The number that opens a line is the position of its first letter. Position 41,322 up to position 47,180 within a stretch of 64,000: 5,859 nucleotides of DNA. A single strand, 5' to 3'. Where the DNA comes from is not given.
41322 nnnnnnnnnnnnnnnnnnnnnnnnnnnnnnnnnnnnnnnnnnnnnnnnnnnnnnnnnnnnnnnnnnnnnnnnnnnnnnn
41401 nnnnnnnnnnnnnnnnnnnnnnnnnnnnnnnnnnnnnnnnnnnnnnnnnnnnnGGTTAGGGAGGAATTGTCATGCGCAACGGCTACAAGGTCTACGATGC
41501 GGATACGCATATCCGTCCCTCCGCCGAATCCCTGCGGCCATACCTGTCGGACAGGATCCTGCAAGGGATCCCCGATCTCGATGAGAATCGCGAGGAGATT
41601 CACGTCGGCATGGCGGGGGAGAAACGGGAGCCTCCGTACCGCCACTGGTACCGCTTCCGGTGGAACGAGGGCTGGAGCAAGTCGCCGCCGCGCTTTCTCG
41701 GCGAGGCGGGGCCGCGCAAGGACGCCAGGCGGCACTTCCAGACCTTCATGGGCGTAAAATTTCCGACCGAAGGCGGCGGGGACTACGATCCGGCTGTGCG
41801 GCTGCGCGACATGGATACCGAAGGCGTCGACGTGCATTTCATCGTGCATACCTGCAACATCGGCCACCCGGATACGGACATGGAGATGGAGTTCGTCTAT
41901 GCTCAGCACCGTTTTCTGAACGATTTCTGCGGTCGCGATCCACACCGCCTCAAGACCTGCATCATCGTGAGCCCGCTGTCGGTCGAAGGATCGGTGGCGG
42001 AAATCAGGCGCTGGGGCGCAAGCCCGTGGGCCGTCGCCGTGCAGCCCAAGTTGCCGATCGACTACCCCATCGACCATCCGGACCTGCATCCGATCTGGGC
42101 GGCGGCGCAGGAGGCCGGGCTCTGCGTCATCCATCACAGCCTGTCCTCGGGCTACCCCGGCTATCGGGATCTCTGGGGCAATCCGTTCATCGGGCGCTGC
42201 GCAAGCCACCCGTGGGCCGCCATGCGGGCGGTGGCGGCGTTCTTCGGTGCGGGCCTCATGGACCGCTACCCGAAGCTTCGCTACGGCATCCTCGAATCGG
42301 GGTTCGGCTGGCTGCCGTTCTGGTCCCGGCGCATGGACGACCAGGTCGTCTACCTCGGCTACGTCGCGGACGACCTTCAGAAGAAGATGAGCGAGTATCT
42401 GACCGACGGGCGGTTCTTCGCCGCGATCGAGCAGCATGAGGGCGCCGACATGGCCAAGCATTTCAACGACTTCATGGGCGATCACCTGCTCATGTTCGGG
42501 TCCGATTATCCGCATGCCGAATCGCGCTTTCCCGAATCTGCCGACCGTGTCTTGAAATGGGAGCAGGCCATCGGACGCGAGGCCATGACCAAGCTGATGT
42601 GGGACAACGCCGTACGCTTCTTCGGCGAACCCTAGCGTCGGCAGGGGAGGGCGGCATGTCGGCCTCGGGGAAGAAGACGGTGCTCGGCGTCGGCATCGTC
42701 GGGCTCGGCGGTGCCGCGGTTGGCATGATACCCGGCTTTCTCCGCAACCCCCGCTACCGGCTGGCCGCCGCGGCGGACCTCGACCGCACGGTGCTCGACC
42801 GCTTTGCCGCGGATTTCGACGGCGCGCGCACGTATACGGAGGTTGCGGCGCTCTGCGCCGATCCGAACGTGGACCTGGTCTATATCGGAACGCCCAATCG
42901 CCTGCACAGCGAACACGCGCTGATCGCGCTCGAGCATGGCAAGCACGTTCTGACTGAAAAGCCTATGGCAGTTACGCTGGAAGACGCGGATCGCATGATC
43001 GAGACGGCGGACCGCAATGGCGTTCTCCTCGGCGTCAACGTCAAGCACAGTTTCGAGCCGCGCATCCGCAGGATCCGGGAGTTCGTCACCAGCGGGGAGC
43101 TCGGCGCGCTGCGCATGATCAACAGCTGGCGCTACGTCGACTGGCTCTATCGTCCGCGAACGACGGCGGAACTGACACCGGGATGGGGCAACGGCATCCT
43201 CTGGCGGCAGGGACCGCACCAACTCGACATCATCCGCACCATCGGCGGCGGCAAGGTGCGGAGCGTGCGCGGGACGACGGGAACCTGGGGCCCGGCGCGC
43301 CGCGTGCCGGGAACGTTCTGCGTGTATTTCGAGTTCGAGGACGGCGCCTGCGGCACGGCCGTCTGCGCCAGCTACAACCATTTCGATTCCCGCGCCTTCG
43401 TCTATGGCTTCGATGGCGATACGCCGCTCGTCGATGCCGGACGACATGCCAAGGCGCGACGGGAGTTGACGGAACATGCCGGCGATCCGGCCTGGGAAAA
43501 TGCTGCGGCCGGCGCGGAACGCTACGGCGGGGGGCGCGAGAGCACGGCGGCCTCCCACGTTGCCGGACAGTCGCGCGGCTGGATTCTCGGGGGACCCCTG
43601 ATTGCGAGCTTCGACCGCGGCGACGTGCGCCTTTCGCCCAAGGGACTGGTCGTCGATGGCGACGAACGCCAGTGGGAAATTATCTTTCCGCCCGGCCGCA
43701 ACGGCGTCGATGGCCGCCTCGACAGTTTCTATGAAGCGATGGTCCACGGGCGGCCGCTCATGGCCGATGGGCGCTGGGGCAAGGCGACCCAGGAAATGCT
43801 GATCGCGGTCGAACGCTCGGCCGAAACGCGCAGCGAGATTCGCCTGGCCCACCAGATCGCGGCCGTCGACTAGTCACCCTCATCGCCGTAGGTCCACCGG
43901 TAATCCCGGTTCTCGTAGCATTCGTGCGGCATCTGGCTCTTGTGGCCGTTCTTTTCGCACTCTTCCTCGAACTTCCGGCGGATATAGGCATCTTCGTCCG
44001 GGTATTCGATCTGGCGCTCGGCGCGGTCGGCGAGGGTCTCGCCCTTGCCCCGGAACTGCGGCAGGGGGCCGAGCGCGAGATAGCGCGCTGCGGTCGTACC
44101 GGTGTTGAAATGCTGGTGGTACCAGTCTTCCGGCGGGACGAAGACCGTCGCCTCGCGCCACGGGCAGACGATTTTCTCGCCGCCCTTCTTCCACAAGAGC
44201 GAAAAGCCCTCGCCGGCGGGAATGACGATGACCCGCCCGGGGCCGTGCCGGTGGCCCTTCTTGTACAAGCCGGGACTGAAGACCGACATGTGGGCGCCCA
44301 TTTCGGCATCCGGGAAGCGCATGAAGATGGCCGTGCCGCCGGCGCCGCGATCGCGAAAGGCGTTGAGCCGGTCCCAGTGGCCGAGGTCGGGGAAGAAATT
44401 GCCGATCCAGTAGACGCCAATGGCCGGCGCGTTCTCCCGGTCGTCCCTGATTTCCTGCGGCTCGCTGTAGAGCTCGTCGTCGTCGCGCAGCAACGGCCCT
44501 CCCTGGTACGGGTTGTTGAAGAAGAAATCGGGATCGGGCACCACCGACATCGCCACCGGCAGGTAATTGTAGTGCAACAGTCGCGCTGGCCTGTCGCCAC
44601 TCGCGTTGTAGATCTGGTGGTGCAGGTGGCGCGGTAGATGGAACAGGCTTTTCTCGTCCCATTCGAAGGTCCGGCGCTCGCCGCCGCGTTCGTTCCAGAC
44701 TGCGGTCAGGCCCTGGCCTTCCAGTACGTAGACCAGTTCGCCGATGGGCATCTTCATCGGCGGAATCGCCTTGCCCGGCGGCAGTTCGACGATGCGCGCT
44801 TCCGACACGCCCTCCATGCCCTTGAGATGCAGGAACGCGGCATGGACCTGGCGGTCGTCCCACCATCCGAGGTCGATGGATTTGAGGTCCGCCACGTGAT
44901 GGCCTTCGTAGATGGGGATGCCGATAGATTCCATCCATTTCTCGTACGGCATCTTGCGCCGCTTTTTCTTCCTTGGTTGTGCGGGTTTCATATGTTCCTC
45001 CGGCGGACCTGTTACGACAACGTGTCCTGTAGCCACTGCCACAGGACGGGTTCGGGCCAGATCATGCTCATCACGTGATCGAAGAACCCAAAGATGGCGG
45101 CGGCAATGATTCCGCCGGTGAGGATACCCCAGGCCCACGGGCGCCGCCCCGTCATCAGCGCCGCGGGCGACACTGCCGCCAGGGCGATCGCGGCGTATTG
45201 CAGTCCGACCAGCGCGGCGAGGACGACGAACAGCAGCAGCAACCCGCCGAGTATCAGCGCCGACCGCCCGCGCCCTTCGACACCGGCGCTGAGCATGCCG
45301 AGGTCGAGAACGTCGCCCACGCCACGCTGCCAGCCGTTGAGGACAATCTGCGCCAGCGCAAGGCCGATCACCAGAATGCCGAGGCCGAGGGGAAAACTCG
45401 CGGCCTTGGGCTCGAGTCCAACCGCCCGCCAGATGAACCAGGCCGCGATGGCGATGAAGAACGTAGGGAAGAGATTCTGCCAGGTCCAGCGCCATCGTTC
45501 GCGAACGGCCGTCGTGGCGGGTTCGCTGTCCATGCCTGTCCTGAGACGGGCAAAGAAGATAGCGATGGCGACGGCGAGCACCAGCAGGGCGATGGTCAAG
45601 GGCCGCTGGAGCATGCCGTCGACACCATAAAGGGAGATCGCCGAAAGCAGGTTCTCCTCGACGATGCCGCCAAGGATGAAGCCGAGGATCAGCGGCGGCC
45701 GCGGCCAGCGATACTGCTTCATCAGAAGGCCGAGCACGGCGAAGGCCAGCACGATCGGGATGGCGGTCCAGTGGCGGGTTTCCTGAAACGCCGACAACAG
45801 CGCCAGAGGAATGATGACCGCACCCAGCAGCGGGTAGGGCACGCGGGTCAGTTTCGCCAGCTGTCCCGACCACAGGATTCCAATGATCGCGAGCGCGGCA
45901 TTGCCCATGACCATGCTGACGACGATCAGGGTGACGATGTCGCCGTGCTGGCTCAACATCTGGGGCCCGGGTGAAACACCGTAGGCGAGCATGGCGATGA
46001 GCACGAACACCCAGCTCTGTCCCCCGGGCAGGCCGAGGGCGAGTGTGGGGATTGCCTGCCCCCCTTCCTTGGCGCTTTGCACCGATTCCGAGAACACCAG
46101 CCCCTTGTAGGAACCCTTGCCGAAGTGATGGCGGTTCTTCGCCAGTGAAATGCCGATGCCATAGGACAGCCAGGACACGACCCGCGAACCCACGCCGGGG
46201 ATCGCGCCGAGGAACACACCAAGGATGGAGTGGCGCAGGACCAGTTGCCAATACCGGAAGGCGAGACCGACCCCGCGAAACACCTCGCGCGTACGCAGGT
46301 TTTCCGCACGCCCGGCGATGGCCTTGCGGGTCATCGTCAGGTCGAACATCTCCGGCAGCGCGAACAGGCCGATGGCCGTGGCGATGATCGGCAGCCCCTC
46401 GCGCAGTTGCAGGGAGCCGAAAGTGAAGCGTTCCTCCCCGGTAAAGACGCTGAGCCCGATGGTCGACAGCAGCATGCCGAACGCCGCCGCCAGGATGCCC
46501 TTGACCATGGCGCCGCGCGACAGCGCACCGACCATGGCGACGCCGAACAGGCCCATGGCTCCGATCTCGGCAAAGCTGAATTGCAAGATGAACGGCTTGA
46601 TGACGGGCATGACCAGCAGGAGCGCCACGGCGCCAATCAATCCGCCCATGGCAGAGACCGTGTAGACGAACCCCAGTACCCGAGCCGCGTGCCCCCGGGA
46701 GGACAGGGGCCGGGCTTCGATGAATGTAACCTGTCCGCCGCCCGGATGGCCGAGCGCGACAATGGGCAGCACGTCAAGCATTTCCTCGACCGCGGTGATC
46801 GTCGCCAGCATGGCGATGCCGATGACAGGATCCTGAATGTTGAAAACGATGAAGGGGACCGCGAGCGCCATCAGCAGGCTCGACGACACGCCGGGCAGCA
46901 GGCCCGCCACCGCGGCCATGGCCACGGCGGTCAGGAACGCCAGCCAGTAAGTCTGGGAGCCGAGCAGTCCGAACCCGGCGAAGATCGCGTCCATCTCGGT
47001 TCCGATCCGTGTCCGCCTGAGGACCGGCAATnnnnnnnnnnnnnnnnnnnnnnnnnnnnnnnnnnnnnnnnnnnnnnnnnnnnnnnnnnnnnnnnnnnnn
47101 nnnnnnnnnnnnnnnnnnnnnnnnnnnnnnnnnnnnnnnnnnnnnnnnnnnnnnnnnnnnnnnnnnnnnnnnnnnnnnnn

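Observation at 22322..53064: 31-kb catabolic supercluster of unknown substrate with two mirrored ABC + BNR-propeller arms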

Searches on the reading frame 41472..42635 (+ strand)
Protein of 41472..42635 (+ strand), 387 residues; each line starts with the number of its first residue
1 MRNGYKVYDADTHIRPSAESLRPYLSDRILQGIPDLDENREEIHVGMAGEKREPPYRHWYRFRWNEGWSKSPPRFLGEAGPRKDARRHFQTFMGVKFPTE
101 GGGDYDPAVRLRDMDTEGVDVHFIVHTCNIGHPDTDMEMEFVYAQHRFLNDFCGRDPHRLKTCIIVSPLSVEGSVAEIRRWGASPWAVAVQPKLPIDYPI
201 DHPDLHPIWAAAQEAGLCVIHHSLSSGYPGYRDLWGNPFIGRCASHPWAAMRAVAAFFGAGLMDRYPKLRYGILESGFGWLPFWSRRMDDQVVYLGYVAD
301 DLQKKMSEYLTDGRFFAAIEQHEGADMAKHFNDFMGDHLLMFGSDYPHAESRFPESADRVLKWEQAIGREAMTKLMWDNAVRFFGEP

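Call 4: search_protein_families(library=pfam, proteins=[window:41472-42635:+])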
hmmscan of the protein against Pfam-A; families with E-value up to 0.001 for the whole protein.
window:41472-42635:+ (387 aa): 1 family
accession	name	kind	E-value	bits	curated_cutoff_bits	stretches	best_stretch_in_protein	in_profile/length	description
PF04909.20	Amidohydro_2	-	5.1e-18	66.3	26.4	1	140-385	60-288/289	Amidohydrolase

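Call 8: search_protein_families(library=ncbifam, proteins=[window:41472-42635:+], max_evalue=0.00001)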
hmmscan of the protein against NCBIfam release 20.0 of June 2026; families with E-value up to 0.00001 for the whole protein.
window:41472-42635:+ (387 aa): 0 families

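Call 73: search_solved_structures(query=window:41472-42635:+, max_evalue=0.001)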
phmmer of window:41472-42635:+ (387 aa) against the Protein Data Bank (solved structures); distinct sequences matched with E-value up to 0.001: 25.
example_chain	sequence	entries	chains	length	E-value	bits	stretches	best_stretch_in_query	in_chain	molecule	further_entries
8sm9_F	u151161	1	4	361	6.6e-22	81.2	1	154-380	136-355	Amidohydrolase 2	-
6omp_A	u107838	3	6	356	3.4e-19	72.3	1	103-362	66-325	PtmU3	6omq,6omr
8sm8_G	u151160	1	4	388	2.6e-18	69.4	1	162-385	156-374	Putative amidohydrolase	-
6m1w_B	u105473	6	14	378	3.9e-14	55.6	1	156-385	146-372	Amidohydrolase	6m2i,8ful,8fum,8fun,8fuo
8sm6_A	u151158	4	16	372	1.6e-12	50.3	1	131-354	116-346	Amidohydrolase family protein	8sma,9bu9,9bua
8sm7_A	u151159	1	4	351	1.1e-11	47.6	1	106-381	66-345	Amidohydrolase 2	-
4epk_A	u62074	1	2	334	1.1e-08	37.6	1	105-385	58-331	2-amino-3-carboxymuconate 6-semialdehyde decarboxylase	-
4ifk_B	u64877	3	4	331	1.5e-08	37.2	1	105-385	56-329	2-amino-3-carboxymuconate 6-semialdehyde decarboxylase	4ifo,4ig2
2hbv_A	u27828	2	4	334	1.6e-08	37.1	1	105-385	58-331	2-amino-3-carboxymuconate 6-semialdehyde decarboxylase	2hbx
6mgs_A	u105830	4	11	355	1.9e-08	36.9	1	105-384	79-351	2-amino-3-carboxymuconate 6-semialdehyde decarboxylase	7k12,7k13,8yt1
4era_A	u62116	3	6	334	2.1e-08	36.8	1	105-385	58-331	2-amino-3-carboxymuconate 6-semialdehyde decarboxylase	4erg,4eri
6mgt_A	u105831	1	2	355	2.6e-08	36.4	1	105-384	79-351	2-amino-3-carboxymuconate 6-semialdehyde decarboxylase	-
8yt2_A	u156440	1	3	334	2.7e-08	36.4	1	105-385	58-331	2-amino-3-carboxymuconate 6-semialdehyde decarboxylase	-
4ifr_A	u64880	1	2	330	1.1e-07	34.4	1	105-385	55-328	2-amino-3-carboxymuconate 6-semialdehyde decarboxylase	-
4ifk_A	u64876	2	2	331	1.1e-07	34.4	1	105-385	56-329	2-amino-3-carboxymuconate 6-semialdehyde decarboxylase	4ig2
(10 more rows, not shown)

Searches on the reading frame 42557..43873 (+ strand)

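Call 4: search_protein_families(library=pfam, proteins=[window:42557-43873:+])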
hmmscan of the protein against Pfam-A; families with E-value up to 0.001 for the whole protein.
window:42557-43873:+ (438 aa): 4 families
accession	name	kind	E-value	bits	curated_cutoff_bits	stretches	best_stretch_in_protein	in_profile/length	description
PF01408.29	GFO_IDH_MocA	-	2.4e-26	93.2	24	1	44-161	2-119/120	Oxidoreductase family, NAD-binding Rossmann fold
PF22725.1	GFO_IDH_MocA_C3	-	3.3e-19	69.6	27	1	170-287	1-121/124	GFO/IDH/MocA C-terminal domain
PF02894.22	GFO_IDH_MocA_C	-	4.7e-06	27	22.9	1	174-284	1-122/218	Oxidoreductase family, C-terminal alpha/beta domain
PF03447.22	NAD_binding_3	-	1.9e-05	25.8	24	1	49-156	1-111/116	Homoserine dehydrogenase, NAD binding domain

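Call 8: search_protein_families(library=ncbifam, proteins=[window:42557-43873:+], max_evalue=0.00001)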
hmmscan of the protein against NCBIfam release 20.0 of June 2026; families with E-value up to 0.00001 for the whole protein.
window:42557-43873:+ (438 aa): 9 families
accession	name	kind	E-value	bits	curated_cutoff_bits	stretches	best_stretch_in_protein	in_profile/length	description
TIGR04380.1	myo_inos_iolG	equivalog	2.9e-22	79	355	1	43-239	2-194/330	inositol 2-dehydrogenase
NF041392.1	XylDh_Gfo6_Halo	equivalog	3e-22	78.9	350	1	89-188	67-166/350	D-xylose 1-dehydrogenase Gfo6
NF040723.1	UDP-GlcNAcDh_Arch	equivalog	8.8e-22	78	450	1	44-240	2-187/302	UDP-N-acetylglucosamine 3-dehydrogenase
NF008607.0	PRK11579.1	subfamily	3.8e-20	72.2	330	1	43-228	5-187/346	oxidoreductase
NF052479.1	LevoglcsnDh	equivalog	6e-19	68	650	1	73-250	42-221/386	levoglucosan dehydrogenase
NF007574.0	PRK10206.1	equivalog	8.6e-13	48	352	1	95-229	56-186/345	oxidoreductase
NF058561.1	BT_2158_fam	equivalog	1.7e-12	46.7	750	1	30-191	26-183/487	glycoside 3-dehydrogenase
NF058563.1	BT_2159_fam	equivalog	1.3e-10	40.8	650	1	45-189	3-147/350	disaccharide 3-dehydrogenase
NF052679.1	InsChiInosDhIolG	equivalog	7.5e-10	38.3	540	1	90-189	52-152/343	bifunctional inositol 2-dehydrogenase/D-chiro-inositol 1-dehydrogenase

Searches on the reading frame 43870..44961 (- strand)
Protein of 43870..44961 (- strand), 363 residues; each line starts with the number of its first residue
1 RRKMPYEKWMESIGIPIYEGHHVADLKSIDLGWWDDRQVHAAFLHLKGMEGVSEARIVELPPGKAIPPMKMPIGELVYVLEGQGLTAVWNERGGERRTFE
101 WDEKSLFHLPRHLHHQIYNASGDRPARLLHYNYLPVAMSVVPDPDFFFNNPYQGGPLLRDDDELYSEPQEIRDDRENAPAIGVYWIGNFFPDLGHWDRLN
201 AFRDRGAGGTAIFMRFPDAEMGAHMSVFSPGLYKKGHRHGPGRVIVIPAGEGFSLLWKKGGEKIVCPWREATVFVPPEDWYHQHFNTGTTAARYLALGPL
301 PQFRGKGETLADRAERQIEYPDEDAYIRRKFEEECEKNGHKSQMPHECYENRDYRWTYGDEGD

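Call 4: search_protein_families(library=pfam, proteins=[window:43880-44938:-])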
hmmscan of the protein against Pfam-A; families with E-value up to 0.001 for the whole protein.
window:43880-44938:- (352 aa): 0 families

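Call 8: search_protein_families(library=ncbifam, proteins=[window:43870-44961:-], max_evalue=0.00001)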
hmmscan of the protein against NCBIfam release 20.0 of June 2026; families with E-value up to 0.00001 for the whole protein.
window:43870-44961:- (363 aa): 0 families

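Call 25: search_protein_families(library=pfam, proteins=[window:43870-44961:-], max_evalue=0.01)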
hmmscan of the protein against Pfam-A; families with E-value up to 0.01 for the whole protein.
window:43870-44961:- (363 aa): 3 families
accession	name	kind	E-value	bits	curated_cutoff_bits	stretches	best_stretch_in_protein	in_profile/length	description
PF07883.17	Cupin_2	-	3.4e-07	30.3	27.2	1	57-129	2-67/70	Cupin domain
PF00190.28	Cupin_1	-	0.00061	19.8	22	0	54-121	35-103/151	Cupin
PF02041.22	Auxin_BP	-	0.0071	16.5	21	0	46-121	38-115/167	Auxin binding protein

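Call 72: search_solved_structures(query=window:43870-44961:-, max_evalue=0.01)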
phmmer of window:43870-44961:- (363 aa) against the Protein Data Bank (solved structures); distinct sequences matched with E-value up to 0.01: 1.
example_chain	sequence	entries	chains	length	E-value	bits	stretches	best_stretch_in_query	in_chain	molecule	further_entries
3bu7_A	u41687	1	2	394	2.5e-05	26.5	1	217-288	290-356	Gentisate 1,2-dioxygenase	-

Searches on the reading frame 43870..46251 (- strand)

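Call 5: search_protein_families(library=pfam, proteins=[window:43870-46251:-])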
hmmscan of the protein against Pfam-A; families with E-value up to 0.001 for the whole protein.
window:43870-46251:- (793 aa): 1 family
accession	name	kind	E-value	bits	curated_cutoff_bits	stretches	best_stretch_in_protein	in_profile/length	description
PF07883.17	Cupin_2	-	0.00015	21.9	27.2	1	487-559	2-67/70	Cupin domain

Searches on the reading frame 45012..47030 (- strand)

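Call 5: search_protein_families(library=pfam, proteins=[window:45012-47030:-])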
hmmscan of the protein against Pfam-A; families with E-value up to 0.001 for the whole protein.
window:45012-47030:- (672 aa): 2 families
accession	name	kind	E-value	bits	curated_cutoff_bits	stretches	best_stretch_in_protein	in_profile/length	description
PF01970.21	TctA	-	3.7e-89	299.7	28.9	1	31-449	3-423/423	Tripartite tricarboxylate transporter TctA family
PF07331.16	TctB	-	0.00069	20.2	29.1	1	522-659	4-137/137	Tripartite tricarboxylate transporter TctB family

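Call 49: search_protein_families(library=ncbifam, proteins=[window:45012-47030:-], max_evalue=0.00001)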
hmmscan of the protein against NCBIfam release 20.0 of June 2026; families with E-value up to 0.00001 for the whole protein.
window:45012-47030:- (672 aa): 0 families
